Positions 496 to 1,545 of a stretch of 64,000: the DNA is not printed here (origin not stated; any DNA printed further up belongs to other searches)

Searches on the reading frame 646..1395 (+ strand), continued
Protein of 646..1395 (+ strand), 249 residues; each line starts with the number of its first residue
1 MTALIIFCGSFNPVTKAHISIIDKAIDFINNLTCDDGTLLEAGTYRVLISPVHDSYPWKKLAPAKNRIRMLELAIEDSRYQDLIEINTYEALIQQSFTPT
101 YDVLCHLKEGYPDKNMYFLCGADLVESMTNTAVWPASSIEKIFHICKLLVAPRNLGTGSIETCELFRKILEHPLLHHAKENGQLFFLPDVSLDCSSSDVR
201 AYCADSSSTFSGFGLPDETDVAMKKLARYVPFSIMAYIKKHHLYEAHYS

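Call 26: list_cluster_members(proteins=[P0009, P0010, P0011, P0012, L002:8768-9856:-, P0014, P0016, P0034])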
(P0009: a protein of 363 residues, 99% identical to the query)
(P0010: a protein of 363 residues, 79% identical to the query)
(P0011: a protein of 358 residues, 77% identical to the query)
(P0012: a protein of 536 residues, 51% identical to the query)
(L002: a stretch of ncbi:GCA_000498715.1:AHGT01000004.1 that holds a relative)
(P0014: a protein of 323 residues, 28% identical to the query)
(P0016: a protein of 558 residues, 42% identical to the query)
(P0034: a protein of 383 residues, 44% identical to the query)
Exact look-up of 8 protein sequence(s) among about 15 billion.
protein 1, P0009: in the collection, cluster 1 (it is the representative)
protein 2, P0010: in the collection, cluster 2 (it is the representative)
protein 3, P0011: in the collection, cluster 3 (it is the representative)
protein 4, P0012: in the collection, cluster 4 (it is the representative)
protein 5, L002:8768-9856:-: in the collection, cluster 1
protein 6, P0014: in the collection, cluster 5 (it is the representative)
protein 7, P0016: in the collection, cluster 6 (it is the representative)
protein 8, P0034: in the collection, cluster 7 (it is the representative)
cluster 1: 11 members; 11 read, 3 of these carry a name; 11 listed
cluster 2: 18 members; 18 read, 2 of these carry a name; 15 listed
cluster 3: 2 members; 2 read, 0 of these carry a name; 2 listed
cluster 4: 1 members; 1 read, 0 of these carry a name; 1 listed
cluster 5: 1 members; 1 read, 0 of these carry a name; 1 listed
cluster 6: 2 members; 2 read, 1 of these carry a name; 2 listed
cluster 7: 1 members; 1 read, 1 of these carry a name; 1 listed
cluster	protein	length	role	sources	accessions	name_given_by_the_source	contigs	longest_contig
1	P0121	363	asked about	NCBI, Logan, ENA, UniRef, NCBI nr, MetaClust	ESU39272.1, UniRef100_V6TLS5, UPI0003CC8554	Hypothetical protein DHA2_151026 [Giardia duodenalis] | Stealth protein CR2 conserved region 2 domain-containing protein n=1 Tax=Giardia ... | Hypothetical protein DHA2_151026 [Giardia intestinalis]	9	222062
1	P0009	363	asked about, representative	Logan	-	-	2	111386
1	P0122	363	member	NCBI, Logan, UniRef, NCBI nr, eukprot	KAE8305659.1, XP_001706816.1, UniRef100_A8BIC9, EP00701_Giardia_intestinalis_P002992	SacB [Giardia duodenalis] | SacB n=1 Tax=Giardia intestinalis (strain ATCC 50803 / WB clone C6) TaxID=184922 ... | SacB [Giardia intestinalis]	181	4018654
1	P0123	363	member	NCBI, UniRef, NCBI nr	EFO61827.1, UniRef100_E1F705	SacB [Giardia lamblia P15] | SacB n=1 Tax=Giardia intestinalis (strain P15) TaxID=658858 RepID=E1F705_GIAIA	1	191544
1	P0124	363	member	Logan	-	-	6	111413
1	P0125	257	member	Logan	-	-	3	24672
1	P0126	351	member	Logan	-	-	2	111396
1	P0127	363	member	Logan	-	-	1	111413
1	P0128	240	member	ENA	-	-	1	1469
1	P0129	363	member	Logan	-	-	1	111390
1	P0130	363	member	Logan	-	-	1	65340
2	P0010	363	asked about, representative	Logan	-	-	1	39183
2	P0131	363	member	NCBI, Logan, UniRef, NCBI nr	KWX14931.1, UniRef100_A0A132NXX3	SacB [Giardia duodenalis assemblage B] | SacB n=1 Tax=Giardia duodenalis assemblage B TaxID=1394984 RepID=A0A132NXX3_GIAIN | SacB [Giardia intestinalis assemblage B]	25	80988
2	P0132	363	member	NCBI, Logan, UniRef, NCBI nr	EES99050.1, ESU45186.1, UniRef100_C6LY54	Hypothetical protein GSB_150638 [Giardia duodenalis] | SacB n=2 Tax=Giardia intestinalis TaxID=5741 RepID=C6LY54_GIAIB | SacB [Giardia intestinalis ATCC 50581]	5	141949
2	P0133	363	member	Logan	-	-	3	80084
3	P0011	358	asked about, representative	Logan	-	-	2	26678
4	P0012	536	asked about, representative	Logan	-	-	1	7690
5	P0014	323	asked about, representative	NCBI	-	-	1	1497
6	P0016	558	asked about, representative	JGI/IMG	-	UDP-N-acetylglucosamine-lysosomal-enzyme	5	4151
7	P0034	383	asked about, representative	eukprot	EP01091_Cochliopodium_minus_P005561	TRINITY_DN1546_c0_g1_i1.p1 TRINITY_DN1546_c0_g1~~TRINITY_DN1546_c0_g1_i1.p1 ORF ...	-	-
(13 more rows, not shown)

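Call 40: predict_structure(alignment_id=A2)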
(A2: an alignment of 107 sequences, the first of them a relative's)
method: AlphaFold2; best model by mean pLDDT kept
length: 363 residues; sequences in the alignment: 107
mean_pLDDT: 87.7   pTM: 0.88
mean pLDDT of the five models: 87.7, 86.6, 86.5, 85.5, 84.6
residues with pLDDT >= 90: 259; 70-90: 49; 50-70: 30; < 50: 25
segments of 3 or more residues with pLDDT < 50: 1-3, 7-20, 358-363
pLDDT, mean of each block of 10 residues (from residue 1): 48 45 62 95 75 67 86 97 96 95 94 97 89 98 98 96 94 89 95 82 66 93 96 93 98 97 94 98 97 88 97 96 96 93 97 76 39
secondary structure, 60 per line:
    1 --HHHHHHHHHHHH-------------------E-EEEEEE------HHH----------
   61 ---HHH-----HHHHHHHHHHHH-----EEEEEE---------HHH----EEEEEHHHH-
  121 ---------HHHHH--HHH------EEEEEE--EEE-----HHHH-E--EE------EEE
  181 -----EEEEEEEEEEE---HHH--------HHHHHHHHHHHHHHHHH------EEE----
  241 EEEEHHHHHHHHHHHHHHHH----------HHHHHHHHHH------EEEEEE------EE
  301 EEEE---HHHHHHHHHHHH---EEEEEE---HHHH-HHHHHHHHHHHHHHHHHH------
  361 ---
elements in order: H3-14 E36-41 H72-83 E89-94 E111-115 H116-119 H130-134 E146-151 E154-156 H162-165 E178-180 E186-196 H211-227 E234-236 E241-244 H245-260 H271-280 E287-292 E299-304 H308-319 E323-328 H332-335 H337-354

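Call 42: fold_search(model_id=the predicted structure, library=pdb)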
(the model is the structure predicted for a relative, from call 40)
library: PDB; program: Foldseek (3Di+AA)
matches with E <= 10: 798; with E <= 0.001: 172
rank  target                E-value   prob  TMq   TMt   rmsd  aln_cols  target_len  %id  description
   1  9bgf_B                5.3e-19  1.00  0.70  0.61  10.3       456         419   17  Structure of human GlcNAc-1-phosphotransferase complexed with the donor substrate UDP-GlcNAc (released 2025-02-26)
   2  7s6n_A                2.8e-18  1.00  0.67  0.58  11.3       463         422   18  N-acetylglucosamine-1-phosphotransferase (GNPT) alpha and beta subunits (GNPTAB) catalytic domain, from zebrafish (released 2022-05-25)
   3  8j2n_B                3.7e-18  1.00  0.61  0.82   3.3       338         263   23  Exopolysaccharide phosphotransferase CpsY in Mycobacterium tuberculosis (released 2024-04-17)
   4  9bgf_A                6.4e-18  1.00  0.70  0.58   9.4       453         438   17  Structure of human GlcNAc-1-phosphotransferase complexed with the donor substrate UDP-GlcNAc (released 2025-02-26)
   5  7sj2_B                1.6e-17  1.00  0.67  0.56   7.7       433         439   18  N-acetylglucosamine-1-phosphotransferase (GNPT) alpha and beta subunits (GNPTAB) catalytic domain, from zebrafish, in  (released 2022-05-25)
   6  7s6n_B                2.1e-17  1.00  0.62  0.51  14.9       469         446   18  N-acetylglucosamine-1-phosphotransferase (GNPT) alpha and beta subunits (GNPTAB) catalytic domain, from zebrafish (released 2022-05-25)
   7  7sj2_A                4.0e-17  1.00  0.69  0.59   7.0       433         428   18  N-acetylglucosamine-1-phosphotransferase (GNPT) alpha and beta subunits (GNPTAB) catalytic domain, from zebrafish, in  (released 2022-05-25)
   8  9bgg_B                4.2e-16  1.00  0.67  0.58   8.0       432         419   18  Structure of a hyperactive S1S3 truncation of the human GlcNAc-1-phosphotransferase (released 2025-02-26)
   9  7dxi_A                4.7e-16  1.00  0.64  0.63   7.4       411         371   21  Structure of Drosophila melanogaster GlcNAc-1-phosphotransferase (released 2022-02-02)
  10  7s05_A                7.1e-16  1.00  0.68  0.57  11.4       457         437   17  Cryo-EM structure of human GlcNAc-1-phosphotransferase A2B2 subcomplex (released 2022-03-30)
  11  8j2n_A                3.1e-15  1.00  0.54  0.80   3.8       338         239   22  Exopolysaccharide phosphotransferase CpsY in Mycobacterium tuberculosis (released 2024-04-17)
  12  7s06_A                4.4e-15  1.00  0.66  0.53   9.9       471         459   16  Cryo-EM structure of human GlcNAc-1-phosphotransferase A2B2 subcomplex (released 2022-03-30)
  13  9bgg_A                6.3e-15  1.00  0.63  0.55   8.3       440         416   17  Structure of a hyperactive S1S3 truncation of the human GlcNAc-1-phosphotransferase (released 2025-02-26)
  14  4cj8_O                1.3e-05  1.00  0.36  0.51  10.3       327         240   13  monoclinic crystal form of Bogt6a E192Q in complex with UDP-GalNAc, UDP and GalNAc (released 2014-02-05)
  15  4cj8_M                2.0e-05  1.00  0.36  0.50  10.3       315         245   13  monoclinic crystal form of Bogt6a E192Q in complex with UDP-GalNAc, UDP and GalNAc (released 2014-02-05)
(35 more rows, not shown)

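Call 53: find_related_loci(query=P0009, collection=genome_contigs, flank=1500)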
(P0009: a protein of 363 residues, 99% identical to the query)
Query P0009 (363 aa) in genome_contigs; peptide patterns used: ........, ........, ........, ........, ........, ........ (x = any residue, [..] = any of these).
87 stretches matched a pattern, but none encodes a relative of the query by tblastn (E <= 1e-3).

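Call 54: search_protein_representatives(protein=P0009)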
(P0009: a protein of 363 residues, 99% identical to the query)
Query: 363 residues. Proteins with E-value up to 0.001 (for the whole library): 5525; up to 1e-10: 2824; up to 1e-30: 8. The best 150 are listed.
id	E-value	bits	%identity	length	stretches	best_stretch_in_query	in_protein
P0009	1.9e-251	849.9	100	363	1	1-363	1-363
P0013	4.9e-103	361.5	51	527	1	10-356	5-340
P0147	6.7e-43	163.6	42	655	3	35-168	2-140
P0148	4.2e-42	161.0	31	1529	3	35-167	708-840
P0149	5.8e-36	140.8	40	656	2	34-168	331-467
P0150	4.5e-35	137.9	31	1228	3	33-266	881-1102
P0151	1.4e-34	136.2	36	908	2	28-165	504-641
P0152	9.1e-31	123.7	33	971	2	30-171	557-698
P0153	9.6e-30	120.3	42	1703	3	61-163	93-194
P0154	9.3e-29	117.1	36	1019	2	33-167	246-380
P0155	3.8e-27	111.8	33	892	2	32-167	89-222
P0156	9.7e-27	110.5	39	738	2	35-166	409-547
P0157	5.3e-26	108.0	35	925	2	34-168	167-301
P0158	8.6e-26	107.3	37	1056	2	34-168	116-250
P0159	2.4e-25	105.9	32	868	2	34-163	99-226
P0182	9.4e-22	94.0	34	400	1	31-350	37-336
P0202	1.2e-20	90.4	40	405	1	35-257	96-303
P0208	1.8e-20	89.8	30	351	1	36-356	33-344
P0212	2.8e-20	89.2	35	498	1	35-328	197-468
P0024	3.7e-20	88.8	47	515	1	36-166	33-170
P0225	4.7e-20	88.4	36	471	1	35-252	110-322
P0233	6.3e-20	88.0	33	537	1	36-331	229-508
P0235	6.5e-20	88.0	35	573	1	35-361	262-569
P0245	1.0e-19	87.3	32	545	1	36-360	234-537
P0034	1.9e-19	86.4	47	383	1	35-160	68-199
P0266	2.4e-19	86.1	34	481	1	35-329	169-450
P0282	4.1e-19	85.4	31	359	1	21-256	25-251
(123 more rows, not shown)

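Call 55: list_cluster_members(proteins=[P0147, P0148, P0149, P0150, P0151, P0152, P0153, P0154, P0155, P0156])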
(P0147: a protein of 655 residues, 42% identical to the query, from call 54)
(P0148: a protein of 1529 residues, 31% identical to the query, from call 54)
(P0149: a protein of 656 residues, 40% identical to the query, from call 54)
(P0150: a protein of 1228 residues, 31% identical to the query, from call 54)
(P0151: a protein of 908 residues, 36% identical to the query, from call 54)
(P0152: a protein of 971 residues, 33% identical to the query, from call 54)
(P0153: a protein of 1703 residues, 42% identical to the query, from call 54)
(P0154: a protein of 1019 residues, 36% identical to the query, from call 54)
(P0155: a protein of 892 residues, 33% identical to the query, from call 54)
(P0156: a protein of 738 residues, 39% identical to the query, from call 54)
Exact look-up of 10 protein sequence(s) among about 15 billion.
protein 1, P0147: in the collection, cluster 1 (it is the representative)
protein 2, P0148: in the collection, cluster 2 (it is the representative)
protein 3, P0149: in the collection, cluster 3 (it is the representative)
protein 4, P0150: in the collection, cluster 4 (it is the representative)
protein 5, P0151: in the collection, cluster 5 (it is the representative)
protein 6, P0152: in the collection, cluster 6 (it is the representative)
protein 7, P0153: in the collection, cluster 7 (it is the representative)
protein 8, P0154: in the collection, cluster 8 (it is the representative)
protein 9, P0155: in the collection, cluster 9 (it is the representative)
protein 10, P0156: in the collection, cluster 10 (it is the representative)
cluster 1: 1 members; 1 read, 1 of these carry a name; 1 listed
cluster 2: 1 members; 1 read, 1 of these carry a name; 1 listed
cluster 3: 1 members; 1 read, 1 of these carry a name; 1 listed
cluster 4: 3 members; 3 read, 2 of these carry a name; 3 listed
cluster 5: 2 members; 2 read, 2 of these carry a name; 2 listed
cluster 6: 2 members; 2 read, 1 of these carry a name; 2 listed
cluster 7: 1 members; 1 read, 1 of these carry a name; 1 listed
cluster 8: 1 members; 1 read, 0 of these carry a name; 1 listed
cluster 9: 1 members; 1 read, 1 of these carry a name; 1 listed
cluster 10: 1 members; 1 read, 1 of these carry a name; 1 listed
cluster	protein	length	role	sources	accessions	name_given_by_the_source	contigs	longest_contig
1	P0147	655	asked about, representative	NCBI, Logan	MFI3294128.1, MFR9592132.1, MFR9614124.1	MAG: Stealth CR1 domain-containing protein [Rikenellaceae bacterium]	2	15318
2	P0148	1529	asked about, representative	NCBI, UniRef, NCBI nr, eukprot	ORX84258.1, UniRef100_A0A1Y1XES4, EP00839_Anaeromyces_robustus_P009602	hypothetical protein BCR32DRAFT_291485 [Anaeromyces robustus] | Stealth protein CR2 conserved region 2 domain-containing protein n=1 Tax=Anaeromyces ... | ORX84258.1 hypothetical protein BCR32DRAFT_291485 [Anaeromyces robustus]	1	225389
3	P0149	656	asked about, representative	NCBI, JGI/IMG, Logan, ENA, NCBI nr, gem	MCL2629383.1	MAG: Stealth CR1 domain-containing protein [Alphaproteobacteria bacterium] | Stealth CR1 domain-containing protein [Alphaproteobacteria bacterium]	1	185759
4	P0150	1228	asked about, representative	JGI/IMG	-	hypothetical protein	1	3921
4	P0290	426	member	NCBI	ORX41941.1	hypothetical protein BCR36DRAFT_309263, partial [Piromyces finnis]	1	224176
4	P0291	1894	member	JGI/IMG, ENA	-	-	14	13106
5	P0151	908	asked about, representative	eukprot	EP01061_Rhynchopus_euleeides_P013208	TRINITY_DN23118_c0_g1_i3.p2 TRINITY_DN23118_c0_g1~~TRINITY_DN23118_c0_g1_i3.p2 ORF ...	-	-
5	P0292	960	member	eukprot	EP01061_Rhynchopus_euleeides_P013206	TRINITY_DN23118_c0_g1_i1.p1 TRINITY_DN23118_c0_g1~~TRINITY_DN23118_c0_g1_i1.p1 ORF ...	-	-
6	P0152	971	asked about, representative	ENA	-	-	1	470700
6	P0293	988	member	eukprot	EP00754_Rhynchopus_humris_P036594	Rhum_TRINITY_DN18695_c0_g1::Rhum_TRINITY_DN18695_c0_g1_i1::g.168124::m.168124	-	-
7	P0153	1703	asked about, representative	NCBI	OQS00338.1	N-acetylglucosamine-1-phosphotransferase subunits alpha/beta, partial [Thraustotheca ...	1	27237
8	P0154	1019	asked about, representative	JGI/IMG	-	-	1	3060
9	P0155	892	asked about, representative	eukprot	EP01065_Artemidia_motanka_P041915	TRINITY_DN5516_c0_g1_i1.p1 TRINITY_DN5516_c0_g1~~TRINITY_DN5516_c0_g1_i1.p1 ORF ...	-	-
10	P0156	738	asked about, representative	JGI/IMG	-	hypothetical protein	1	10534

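Call 56: list_cluster_members(proteins=[P0182, P0208, P0235, P0245, P0233, P0212, P0266, P0282, P0225, P0202])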
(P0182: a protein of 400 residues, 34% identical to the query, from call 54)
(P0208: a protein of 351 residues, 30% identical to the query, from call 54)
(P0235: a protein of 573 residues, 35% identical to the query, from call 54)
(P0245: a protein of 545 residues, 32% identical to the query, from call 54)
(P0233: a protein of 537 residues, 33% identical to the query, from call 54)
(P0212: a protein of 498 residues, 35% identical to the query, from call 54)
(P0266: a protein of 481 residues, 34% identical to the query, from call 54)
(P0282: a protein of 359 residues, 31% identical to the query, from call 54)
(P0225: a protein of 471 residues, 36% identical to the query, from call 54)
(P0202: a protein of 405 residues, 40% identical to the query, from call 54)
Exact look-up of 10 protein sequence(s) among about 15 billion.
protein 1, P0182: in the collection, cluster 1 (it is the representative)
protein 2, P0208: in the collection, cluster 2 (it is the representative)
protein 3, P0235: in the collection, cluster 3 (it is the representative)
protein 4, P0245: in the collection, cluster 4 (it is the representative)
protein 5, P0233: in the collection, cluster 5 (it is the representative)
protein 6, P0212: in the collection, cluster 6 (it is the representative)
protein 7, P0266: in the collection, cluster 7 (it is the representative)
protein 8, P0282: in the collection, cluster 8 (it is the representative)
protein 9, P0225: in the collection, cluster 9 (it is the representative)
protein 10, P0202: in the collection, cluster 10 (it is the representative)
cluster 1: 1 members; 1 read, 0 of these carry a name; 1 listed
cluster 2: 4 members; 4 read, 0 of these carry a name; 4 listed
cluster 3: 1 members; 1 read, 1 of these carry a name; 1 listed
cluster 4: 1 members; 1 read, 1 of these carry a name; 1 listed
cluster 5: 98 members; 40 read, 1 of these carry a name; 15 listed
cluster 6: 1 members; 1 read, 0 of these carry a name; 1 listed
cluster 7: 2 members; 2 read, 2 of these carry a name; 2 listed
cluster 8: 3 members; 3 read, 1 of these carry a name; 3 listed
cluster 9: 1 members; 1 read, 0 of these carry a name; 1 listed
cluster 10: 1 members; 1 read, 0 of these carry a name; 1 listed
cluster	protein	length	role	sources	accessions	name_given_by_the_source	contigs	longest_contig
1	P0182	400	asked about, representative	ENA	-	-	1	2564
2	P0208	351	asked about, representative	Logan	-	-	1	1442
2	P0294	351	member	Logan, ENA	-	-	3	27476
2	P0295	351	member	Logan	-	-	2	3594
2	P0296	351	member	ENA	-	-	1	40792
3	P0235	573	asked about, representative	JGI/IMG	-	hypothetical protein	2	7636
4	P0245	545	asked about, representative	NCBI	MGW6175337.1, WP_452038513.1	stealth family protein [Arthrobacter sp. NPDC055138]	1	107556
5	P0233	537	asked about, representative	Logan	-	-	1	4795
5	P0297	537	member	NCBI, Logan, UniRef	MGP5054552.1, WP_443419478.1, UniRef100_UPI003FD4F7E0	stealth family protein [Brachybacterium paraconglomeratum] | stealth family protein n=1 Tax=Brachybacterium paraconglomeratum TaxID=173362 ...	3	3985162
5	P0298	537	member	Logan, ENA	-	-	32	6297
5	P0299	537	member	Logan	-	-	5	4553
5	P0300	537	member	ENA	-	-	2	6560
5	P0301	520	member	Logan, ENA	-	-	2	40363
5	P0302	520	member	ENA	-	-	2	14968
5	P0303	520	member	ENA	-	-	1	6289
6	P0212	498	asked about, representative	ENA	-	-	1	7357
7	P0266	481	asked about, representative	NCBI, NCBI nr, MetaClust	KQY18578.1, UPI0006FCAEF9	hypothetical protein ASD31_24575 [Rhizobium sp. Root482] | status=active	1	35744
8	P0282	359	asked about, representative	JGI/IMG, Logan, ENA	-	-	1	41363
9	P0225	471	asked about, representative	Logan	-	-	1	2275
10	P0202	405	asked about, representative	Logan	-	-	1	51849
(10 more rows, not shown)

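Call 60: find_encoding_contigs(protein=P0076, flank=6000, max_places=2)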
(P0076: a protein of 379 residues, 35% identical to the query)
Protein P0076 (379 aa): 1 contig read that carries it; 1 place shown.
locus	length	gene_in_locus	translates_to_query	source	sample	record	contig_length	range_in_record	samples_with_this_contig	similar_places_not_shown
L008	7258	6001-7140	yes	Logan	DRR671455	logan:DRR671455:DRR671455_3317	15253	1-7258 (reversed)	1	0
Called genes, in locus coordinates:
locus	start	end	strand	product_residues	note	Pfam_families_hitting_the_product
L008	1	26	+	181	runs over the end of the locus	-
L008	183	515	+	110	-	-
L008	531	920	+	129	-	PF03407:Nucleotid_trans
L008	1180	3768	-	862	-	-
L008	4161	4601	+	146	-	-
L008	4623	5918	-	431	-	PF00561:Abhydrolase_1 (faint), PF12146:Hydrolase_4 (faint), PF00627:UBA (weak), PF22562:UBA_7 (weak)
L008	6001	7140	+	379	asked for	PF17101:Stealth_CR1, PF11380:Stealth_CR2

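Call 61: find_encoding_contigs(protein=P0024, flank=6000, max_places=2)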
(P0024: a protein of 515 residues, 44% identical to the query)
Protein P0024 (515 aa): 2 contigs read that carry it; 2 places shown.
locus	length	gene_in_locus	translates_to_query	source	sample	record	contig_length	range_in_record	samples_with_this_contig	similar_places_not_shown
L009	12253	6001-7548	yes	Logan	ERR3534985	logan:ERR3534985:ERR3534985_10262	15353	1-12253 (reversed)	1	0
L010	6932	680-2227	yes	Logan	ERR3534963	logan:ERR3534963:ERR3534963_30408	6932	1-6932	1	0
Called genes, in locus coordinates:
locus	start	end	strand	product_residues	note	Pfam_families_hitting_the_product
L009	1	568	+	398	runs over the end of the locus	-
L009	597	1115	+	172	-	-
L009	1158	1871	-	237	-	-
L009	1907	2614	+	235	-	-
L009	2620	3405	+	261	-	-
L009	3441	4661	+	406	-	PF00534:Glycos_transf_1, PF13692:Glyco_trans_1_4, PF20706:GT4-conflict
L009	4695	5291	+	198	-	-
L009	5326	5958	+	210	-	-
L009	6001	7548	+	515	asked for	PF17101:Stealth_CR1, PF11380:Stealth_CR2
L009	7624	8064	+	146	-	-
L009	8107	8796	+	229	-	-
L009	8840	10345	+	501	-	PF13465:zf-H2C2_2 (faint)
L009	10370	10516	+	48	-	-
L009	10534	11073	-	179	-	-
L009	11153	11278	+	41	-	-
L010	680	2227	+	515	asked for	PF17101:Stealth_CR1, PF11380:Stealth_CR2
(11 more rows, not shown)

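Call 62: find_encoding_contigs(protein=P0182, flank=3000, max_places=2)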
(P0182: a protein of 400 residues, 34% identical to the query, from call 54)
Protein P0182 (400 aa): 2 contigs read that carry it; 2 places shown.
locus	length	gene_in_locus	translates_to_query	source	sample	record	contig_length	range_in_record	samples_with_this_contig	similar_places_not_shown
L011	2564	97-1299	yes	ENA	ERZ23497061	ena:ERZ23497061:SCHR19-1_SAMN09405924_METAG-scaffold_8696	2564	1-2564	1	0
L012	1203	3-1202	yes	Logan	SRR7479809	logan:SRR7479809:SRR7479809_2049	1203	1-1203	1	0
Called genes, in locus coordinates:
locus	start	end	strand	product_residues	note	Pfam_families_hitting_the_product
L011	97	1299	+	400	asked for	PF17101:Stealth_CR1, PF11380:Stealth_CR2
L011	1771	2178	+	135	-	PF00069:Pkinase, PF07714:PK_Tyr_Ser-Thr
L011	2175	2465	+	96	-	PF00069:Pkinase, PF07714:PK_Tyr_Ser-Thr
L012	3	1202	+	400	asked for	PF17101:Stealth_CR1, PF11380:Stealth_CR2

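Call 64: find_encoding_contigs(protein=P0010, flank=4000, max_places=1)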
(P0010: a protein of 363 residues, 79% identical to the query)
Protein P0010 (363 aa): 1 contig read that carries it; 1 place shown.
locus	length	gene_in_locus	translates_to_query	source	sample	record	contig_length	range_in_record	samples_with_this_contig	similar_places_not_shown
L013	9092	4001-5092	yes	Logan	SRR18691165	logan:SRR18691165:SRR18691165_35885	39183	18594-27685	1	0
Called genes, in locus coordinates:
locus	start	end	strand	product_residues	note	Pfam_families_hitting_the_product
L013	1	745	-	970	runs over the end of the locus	-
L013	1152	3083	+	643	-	-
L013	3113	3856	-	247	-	PF01467:CTP_transf_like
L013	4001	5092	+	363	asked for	PF11380:Stealth_CR2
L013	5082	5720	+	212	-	-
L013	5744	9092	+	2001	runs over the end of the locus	PF00122:E1-E2_ATPase (weak)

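Call 65: find_encoding_contigs(protein=P0013, flank=5000, max_places=1)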
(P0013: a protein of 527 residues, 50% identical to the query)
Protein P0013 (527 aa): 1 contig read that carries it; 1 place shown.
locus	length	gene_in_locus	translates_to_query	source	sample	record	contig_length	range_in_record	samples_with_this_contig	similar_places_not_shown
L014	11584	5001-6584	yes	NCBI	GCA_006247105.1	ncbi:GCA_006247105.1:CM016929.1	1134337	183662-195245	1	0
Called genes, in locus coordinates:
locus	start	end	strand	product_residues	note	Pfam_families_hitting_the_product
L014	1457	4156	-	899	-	-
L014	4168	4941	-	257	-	PF01467:CTP_transf_like (faint)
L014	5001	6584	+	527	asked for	PF11380:Stealth_CR2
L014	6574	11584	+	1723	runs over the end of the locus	-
